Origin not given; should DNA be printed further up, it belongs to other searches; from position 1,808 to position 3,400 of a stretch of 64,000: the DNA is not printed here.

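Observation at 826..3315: Four-gene operon: pseudo-receiver, two small hydrophobic proteins and an RNxxAH (HEPN/Abi-like) protein, a candidate defence or stress module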

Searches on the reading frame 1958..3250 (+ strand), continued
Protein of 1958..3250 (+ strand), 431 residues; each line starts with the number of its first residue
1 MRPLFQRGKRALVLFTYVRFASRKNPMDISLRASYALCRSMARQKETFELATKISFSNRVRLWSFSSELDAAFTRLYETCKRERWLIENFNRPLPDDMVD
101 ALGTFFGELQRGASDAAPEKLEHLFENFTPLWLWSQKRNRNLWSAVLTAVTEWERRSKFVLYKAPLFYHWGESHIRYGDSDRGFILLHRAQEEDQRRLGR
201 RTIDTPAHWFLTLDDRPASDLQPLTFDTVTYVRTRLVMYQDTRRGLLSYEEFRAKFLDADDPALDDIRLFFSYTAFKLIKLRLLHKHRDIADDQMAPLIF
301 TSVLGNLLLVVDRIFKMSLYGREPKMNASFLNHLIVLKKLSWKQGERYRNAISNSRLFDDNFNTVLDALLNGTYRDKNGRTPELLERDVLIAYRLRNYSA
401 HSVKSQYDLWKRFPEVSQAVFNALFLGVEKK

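Call 41: find_encoding_contigs(protein=P0164, flank=7000, max_places=2)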
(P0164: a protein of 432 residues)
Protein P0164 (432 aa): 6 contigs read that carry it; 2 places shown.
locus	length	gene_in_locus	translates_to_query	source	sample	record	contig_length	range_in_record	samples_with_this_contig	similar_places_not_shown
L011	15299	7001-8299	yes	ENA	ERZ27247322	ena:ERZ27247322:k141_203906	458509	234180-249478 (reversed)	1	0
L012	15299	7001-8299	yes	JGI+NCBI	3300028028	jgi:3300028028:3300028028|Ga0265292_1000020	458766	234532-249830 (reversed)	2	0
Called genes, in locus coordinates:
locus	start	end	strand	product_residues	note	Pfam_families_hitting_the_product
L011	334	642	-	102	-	-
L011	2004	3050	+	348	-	PF00288:GHMP_kinases_N, PF08544:GHMP_kinases_C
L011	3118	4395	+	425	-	PF20695:UbiD_N, PF01977:UbiD, PF20696:UbiD_C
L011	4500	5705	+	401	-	PF04412:AcnX, PF28403:AcnX_2nd, PF28406:AcnX_3rd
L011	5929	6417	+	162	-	-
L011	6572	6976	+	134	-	PF01989:AcnX_swivel_put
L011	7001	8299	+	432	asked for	-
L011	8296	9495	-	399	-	PF01513:NAD_kinase, PF00781:DAGK_cat (weak), PF20143:NAD_kinase_C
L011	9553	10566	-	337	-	PF02679:ComA, PF01978:TrmB (faint)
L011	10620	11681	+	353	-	PF13379:NMT1_2, PF09084:NMT1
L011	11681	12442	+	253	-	PF00005:ABC_tran, PF13304:AAA_21 (faint)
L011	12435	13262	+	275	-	PF00528:BPD_transp_1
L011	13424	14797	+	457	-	PF01266:DAO (faint), PF03486:HI0933_like (faint), PF07992:Pyr_redox_2, PF13450:NAD_binding_8 (faint), PF13738:Pyr_redox_3 (faint), PF00070:Pyr_redox, PF02852:Pyr_redox_dim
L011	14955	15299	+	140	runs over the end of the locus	-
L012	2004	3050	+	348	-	PF00288:GHMP_kinases_N, PF08544:GHMP_kinases_C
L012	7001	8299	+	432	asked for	-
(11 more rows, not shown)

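Call 42: find_encoding_contigs(protein=P0020, flank=7000, max_places=2)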
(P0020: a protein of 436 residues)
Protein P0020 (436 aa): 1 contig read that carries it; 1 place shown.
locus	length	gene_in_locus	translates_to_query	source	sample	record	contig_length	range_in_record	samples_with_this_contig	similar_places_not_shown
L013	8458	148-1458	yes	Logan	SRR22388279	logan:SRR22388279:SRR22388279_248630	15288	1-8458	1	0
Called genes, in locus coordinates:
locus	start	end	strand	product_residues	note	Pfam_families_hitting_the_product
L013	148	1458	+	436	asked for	-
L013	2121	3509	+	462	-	PF13727:CoA_binding_3, PF02397:Bac_transf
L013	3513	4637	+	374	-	PF13439:Glyco_transf_4, PF00534:Glycos_transf_1, PF13692:Glyco_trans_1_4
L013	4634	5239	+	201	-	-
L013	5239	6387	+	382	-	PF13439:Glyco_transf_4, PF13579:Glyco_trans_4_4, PF20706:GT4-conflict, PF00534:Glycos_transf_1, PF13692:Glyco_trans_1_4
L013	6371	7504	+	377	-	PF13439:Glyco_transf_4, PF13524:Glyco_trans_1_2 (faint), PF20706:GT4-conflict, PF00534:Glycos_transf_1, PF13692:Glyco_trans_1_4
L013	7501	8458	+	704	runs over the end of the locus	PF13196:DUF4012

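Call 45: find_related_loci(query=A3, collection=viral_contigs, flank=6000)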
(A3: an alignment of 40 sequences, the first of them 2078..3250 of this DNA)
Query A3 (391 aa) in viral_contigs; peptide patterns used: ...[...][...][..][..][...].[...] (x = any residue, [..] = any of these).
38 stretches matched a pattern; 1 encode a relative of the query (tblastn E <= 1e-3); 1 distinct loci.
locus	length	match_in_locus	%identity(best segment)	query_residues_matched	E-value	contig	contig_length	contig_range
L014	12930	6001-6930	26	76-389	9e-23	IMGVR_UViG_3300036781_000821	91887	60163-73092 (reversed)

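Call 46: fold_search(model_id=the predicted structure, library=pdb)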
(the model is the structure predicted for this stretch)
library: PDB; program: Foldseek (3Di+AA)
matches with E <= 10: 269; with E <= 0.001: 0
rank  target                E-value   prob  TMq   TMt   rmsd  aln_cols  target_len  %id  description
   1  6swu_D                1.7e-01  0.57  0.21  0.26  17.1       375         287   11  Crystal structure of the TPR domain of KLC1 in complex with an engineered high-affinity cargo peptide. (released 2020-09-30)
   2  6ejn_A                2.1e-01  0.54  0.22  0.28  15.6       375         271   10  The KLC2 TPR domain bound to the JIP3 leucine zipper domain (released 2018-09-05)
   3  6ejn_B                4.1e-01  0.57  0.25  0.33  14.7       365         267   11  The KLC2 TPR domain bound to the JIP3 leucine zipper domain (released 2018-09-05)
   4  6swu_F                4.1e-01  0.41  0.21  0.27  16.7       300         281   11  Crystal structure of the TPR domain of KLC1 in complex with an engineered high-affinity cargo peptide. (released 2020-09-30)
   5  6swu_A                4.6e-01  0.35  0.22  0.26  17.2       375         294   11  Crystal structure of the TPR domain of KLC1 in complex with an engineered high-affinity cargo peptide. (released 2020-09-30)
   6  4a1s_B                5.2e-01  0.38  0.21  0.24  18.7       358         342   14  Crystallographic structure of the Pins:Insc complex (released 2012-03-28)
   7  6swu_E                6.8e-01  0.28  0.21  0.26  16.2       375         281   11  Crystal structure of the TPR domain of KLC1 in complex with an engineered high-affinity cargo peptide. (released 2020-09-30)
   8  4g2v_A                6.8e-01  0.25  0.18  0.21  18.5       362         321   12  Structure complex of LGN binding with FRMPD1 (released 2013-01-23)
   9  9qhb                  7.0e-01  0.20  0.17  0.23  17.7       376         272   10  Crystal structure of 16-repeat CTPR protein with eliminated coordination sites (released 2025-10-22)
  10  3ceq_B                7.4e-01  0.23  0.19  0.25  14.9       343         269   12  The TPR domain of Human Kinesin Light Chain 2 (hKLC2) (released 2008-08-12)
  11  3sf4_A                7.4e-01  0.21  0.18  0.19  18.8       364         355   12  Crystal structure of the complex between the conserved cell polarity proteins Inscuteable and LGN (released 2011-11-23)
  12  6xns_F                7.4e-01  0.11  0.14  0.16  23.0       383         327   14  C3_crown-05 (released 2020-12-23)
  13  6swu_B                8.4e-01  0.25  0.21  0.26  17.0       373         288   12  Crystal structure of the TPR domain of KLC1 in complex with an engineered high-affinity cargo peptide. (released 2020-09-30)
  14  5a7d_D                9.1e-01  0.25  0.22  0.24  18.1       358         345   15  Tetrameric assembly of LGN with Inscuteable (released 2016-08-03)
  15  3edt_H                9.1e-01  0.20  0.20  0.26  15.0       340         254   12  Crystal structure of the mutated S328N hKLC2 TPR domain (released 2009-02-10)
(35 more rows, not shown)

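Call 48: search_dna_similar(query=window:2078-3250:+, collection=plasmids, mode=protein, max_evalue=0.01)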
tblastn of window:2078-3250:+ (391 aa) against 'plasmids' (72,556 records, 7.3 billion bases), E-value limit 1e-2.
No match.

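Call 49: search_dna_similar(query=window:2078-3250:+, collection=phages, mode=protein, max_evalue=0.01)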
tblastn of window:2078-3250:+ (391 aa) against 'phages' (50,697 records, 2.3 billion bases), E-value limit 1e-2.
No match.

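Call 50: search_dna_similar(query=P0028, collection=plasmids, mode=protein, max_evalue=0.001)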
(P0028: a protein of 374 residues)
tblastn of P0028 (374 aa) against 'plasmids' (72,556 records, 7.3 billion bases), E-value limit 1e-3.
No match.

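Call 53: find_related_loci(query=A6, collection=metagenome_contigs, flank=6000)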
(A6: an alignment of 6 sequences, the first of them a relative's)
Query A6 (374 aa) in metagenome_contigs; peptide patterns used: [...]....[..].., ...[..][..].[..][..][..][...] (x = any residue, [..] = any of these).
253 stretches matched a pattern; 155 encode a relative of the query (tblastn E <= 1e-3); the best 80 are kept; 80 distinct loci.
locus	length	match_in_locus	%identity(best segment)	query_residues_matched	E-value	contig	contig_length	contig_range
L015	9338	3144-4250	56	5-374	3e-140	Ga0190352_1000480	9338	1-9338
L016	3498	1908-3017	56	4-374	6e-145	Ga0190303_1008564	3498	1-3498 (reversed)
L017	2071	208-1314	55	4-374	4e-149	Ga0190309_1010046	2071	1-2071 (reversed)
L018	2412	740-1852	55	4-374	6e-147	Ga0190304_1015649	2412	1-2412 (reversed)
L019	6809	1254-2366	56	4-374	8e-137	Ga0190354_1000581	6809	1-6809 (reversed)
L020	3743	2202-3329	54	4-374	2e-139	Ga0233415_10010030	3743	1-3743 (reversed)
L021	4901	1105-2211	54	4-374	8e-137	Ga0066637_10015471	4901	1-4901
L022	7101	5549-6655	54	4-374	2e-135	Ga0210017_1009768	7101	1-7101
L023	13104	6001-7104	52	4-374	2e-134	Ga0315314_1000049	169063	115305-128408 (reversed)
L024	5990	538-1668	54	4-374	3e-134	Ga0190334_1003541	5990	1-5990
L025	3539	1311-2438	53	4-374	4e-136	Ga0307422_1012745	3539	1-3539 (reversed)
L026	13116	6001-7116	52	1-374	1e-131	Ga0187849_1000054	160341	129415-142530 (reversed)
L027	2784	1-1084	58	12-374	8e-130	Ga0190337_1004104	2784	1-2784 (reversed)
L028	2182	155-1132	54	47-374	6e-128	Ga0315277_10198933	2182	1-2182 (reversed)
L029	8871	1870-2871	52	48-374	1e-113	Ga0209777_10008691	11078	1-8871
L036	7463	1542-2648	45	4-374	1e-105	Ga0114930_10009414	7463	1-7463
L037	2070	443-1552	45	3-374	3e-111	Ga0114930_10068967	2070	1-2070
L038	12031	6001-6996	47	42-374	5e-103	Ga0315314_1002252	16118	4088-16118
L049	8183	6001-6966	44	52-374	2e-91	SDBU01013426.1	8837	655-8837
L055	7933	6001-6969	45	53-374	9e-89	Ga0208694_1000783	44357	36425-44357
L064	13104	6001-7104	39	9-374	3e-84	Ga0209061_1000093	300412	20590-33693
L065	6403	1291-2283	42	43-374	5e-84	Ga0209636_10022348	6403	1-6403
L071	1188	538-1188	56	1-217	2e-88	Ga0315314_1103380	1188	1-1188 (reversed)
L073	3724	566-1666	38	6-374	7e-82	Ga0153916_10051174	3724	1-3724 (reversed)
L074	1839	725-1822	40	7-374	2e-85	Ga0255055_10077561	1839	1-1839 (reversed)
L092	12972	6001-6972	52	48-374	2e-109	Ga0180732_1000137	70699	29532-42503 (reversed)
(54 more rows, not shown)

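Call 60: search_protein_families(library=padloc, alignment_id=A7, max_evalue=0.00001)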
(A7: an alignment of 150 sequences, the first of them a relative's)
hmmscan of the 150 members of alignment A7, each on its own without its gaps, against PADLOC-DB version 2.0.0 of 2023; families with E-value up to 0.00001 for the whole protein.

A. member 1, L006:3276-3599:- (108 aa): 0 families

B. families by the number of members that match (of 150 scanned): 120 families (the first 25 are shown)
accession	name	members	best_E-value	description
PDLC04154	HEC-06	3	2.4e-62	-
PDLC02701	Orf5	3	2.3e-36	Orf5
PDLC02792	SspE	3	8.4e-15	SspE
PDLC02164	Avs2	2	0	-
PDLC02162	Avs2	2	6.9e-262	-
PDLC02165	Avs2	2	6.8e-250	-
PDLC02163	Avs2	2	4.8e-230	-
PDLC02161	Avs2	2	1e-146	-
PDLC03604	REase_MTase_IIG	2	1.2e-127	Type IIG restriction enzyme-methyltransferase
PDLC02166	Avs2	2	3.4e-117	-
PDLC02693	Orf5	2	1.1e-108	Orf5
PDLC03655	mREase_IV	2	1.6e-99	Type IV methyl-directed restriction enzyme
PDLC04155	HEC-06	2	8.9e-70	-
PDLC04157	HEC-06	2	3.1e-65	-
PDLC02687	Orf5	2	6.2e-52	Orf5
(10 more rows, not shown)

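Call 61: search_protein_families(library=pfam, alignment_id=A7, max_evalue=0.00001)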
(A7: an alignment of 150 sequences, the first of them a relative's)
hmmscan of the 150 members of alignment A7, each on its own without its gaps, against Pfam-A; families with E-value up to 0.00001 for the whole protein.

A. member 1, L006:3276-3599:- (108 aa): 0 families

B. families by the number of members that match (of 150 scanned): 110 families (the first 25 are shown)
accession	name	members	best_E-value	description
PF00589.27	Phage_integrase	4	2.5e-37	Phage integrase family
PF13589.12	HATPase_c_3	3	3e-14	Histidine kinase-, DNA gyrase B-, and HSP90-like ATPase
PF13508.13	Acetyltransf_7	3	3.1e-14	Acetyltransferase (GNAT) domain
PF00583.31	Acetyltransf_1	3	1.9e-13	Acetyltransferase (GNAT) family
PF13673.13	Acetyltransf_10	3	2.2e-12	Acetyltransferase (GNAT) domain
PF02518.31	HATPase_c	3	7.1e-12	Histidine kinase-, DNA gyrase B-, and HSP90-like ATPase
PF13401.12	AAA_22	3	4.7e-11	AAA domain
PF00155.27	Aminotran_1_2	2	3.1e-58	Aminotransferase class I and II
PF00009.33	GTP_EFTU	2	1e-56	Elongation factor Tu GTP binding domain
PF14487.12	DarT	2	4.2e-39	ssDNA thymidine ADP-ribosyltransferase, DarT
PF03235.19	GmrSD_N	2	3.9e-36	GmrSD restriction endonuclease, N-terminal domain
PF01119.25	DNA_mis_repair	2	7.5e-34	DNA mismatch repair protein, C-terminal domain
PF07510.16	GmrSD_C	2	7.7e-29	GmrSD restriction endonucleases, C-terminal domain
PF00919.26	UPF0004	2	3.3e-26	Uncharacterized protein family UPF0004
PF04055.27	Radical_SAM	2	1.7e-23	Radical SAM superfamily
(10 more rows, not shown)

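Call 65: find_encoding_contigs(protein=P0010, flank=6000, max_places=2)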
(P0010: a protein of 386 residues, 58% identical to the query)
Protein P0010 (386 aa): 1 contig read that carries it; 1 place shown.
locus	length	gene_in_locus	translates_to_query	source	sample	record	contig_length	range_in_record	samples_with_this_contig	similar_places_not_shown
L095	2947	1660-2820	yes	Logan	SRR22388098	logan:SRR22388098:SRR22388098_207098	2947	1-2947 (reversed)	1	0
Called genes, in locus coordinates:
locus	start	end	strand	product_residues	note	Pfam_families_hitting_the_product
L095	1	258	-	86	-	?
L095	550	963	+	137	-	-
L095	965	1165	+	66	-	-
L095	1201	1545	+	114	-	-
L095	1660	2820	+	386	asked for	-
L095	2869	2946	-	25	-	?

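Call 67: find_encoding_contigs(protein=P0001, flank=6000, max_places=2)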
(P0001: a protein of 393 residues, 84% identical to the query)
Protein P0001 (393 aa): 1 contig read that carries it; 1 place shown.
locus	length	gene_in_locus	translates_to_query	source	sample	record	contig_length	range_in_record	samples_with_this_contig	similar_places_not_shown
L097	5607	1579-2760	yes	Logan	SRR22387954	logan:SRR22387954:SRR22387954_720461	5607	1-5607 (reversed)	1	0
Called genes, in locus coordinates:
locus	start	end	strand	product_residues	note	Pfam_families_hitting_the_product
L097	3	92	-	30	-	?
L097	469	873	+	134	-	-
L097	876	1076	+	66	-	-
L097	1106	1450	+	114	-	-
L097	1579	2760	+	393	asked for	-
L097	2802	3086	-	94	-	-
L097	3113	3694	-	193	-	PF00160:Pro_isomerase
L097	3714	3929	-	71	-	-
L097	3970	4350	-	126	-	PF06262:Zincin_1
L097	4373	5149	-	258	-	PF12917:YfbR-like, PF13023:HD_3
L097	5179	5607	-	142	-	?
